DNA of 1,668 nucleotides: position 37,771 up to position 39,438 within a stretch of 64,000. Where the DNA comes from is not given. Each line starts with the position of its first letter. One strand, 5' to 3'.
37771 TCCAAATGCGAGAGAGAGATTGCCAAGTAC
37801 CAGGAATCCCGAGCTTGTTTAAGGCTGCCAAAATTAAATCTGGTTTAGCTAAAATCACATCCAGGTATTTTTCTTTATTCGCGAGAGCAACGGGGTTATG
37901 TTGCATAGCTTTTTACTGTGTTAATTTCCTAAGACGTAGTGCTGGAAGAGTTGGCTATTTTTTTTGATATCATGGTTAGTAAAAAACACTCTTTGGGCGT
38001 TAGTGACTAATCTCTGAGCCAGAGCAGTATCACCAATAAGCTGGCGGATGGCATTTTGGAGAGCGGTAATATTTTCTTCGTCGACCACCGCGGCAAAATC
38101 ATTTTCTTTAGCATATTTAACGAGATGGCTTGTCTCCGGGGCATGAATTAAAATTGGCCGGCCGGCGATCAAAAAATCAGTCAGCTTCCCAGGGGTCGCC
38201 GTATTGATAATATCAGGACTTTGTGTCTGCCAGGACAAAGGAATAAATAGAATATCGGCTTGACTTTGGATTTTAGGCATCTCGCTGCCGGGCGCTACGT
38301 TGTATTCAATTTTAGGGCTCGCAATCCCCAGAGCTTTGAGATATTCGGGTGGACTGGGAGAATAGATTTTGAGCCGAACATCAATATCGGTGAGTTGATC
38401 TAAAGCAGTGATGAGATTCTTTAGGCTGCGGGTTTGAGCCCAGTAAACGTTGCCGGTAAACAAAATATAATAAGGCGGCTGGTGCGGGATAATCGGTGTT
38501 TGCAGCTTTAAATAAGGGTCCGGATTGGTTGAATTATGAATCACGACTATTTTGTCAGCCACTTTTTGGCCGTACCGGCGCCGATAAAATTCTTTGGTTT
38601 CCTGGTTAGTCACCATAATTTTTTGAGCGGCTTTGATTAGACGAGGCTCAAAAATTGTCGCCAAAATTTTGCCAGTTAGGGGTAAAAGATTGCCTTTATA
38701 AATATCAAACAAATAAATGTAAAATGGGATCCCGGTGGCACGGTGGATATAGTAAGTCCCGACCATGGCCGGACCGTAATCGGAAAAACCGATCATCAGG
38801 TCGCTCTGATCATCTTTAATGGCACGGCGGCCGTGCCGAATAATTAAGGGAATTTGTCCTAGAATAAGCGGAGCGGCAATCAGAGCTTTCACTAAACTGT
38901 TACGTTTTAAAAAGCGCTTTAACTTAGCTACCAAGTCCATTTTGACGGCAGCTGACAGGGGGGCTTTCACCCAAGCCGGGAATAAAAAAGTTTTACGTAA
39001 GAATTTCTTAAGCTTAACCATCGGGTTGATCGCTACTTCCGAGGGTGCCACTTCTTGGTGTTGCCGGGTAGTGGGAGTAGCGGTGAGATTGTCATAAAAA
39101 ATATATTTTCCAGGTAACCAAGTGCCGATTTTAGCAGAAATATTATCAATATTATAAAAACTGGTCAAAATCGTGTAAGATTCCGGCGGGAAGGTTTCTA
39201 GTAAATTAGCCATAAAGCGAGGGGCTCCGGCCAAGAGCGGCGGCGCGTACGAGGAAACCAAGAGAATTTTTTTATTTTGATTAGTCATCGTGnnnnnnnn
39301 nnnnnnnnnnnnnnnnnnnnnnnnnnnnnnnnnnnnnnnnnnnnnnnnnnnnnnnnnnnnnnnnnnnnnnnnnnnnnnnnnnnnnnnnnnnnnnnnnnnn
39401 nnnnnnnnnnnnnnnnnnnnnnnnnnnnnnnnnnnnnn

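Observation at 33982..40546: Three unusual fusion enzymes in one locus (toroid-GT, kinase-FkbM methyltransferase, P-loop-methyltransferase)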

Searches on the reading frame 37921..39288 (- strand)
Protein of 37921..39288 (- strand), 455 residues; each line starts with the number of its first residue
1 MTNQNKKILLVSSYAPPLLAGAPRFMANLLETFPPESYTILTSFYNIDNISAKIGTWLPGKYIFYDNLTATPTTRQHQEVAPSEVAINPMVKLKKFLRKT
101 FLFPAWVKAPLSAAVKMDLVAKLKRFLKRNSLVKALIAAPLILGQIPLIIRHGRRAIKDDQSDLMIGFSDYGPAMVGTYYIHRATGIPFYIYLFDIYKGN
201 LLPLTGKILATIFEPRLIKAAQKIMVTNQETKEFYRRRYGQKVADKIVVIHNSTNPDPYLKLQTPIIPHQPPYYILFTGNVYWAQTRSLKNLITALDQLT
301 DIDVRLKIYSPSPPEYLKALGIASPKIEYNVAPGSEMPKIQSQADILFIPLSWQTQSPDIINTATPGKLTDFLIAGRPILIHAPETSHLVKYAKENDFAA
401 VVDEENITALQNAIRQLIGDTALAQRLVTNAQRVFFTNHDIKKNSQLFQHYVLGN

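Call 4: search_protein_families(library=pfam, proteins=[window:37921-39288:-], max_evalue=0.1)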
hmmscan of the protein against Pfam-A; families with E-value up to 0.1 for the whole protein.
window:37921-39288:- (455 aa): 4 families
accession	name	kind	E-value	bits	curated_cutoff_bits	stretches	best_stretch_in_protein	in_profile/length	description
PF13692.12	Glyco_trans_1_4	-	7.1e-07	30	27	1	274-420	3-142/142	Glycosyl transferases group 1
PF13439.12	Glyco_transf_4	-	2.6e-06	28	28.5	1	140-257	51-169/170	Glycosyltransferase Family 4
PF00534.26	Glycos_transf_1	-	0.0024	17.9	26.4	1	287-433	28-171/172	Glycosyl transferases group 1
PF13579.12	Glyco_trans_4_4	-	0.026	15.3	29.7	0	150-252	60-157/158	Glycosyl transferase 4-like domain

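Call 5: search_protein_families(library=ncbifam, proteins=[window:37921-39288:-], max_evalue=0.1)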
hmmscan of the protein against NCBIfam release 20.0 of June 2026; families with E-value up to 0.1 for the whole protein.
window:37921-39288:- (455 aa): 2 families
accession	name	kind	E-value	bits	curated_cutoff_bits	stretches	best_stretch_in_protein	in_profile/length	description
NF007640.0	PRK10307.1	subfamily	3.8e-07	29.4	276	1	335-434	294-386/411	WcaI family glycosyltransferase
TIGR02149.1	glgA_Coryne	subfamily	0.05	12.7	302.4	0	209-350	133-290/391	glycogen synthase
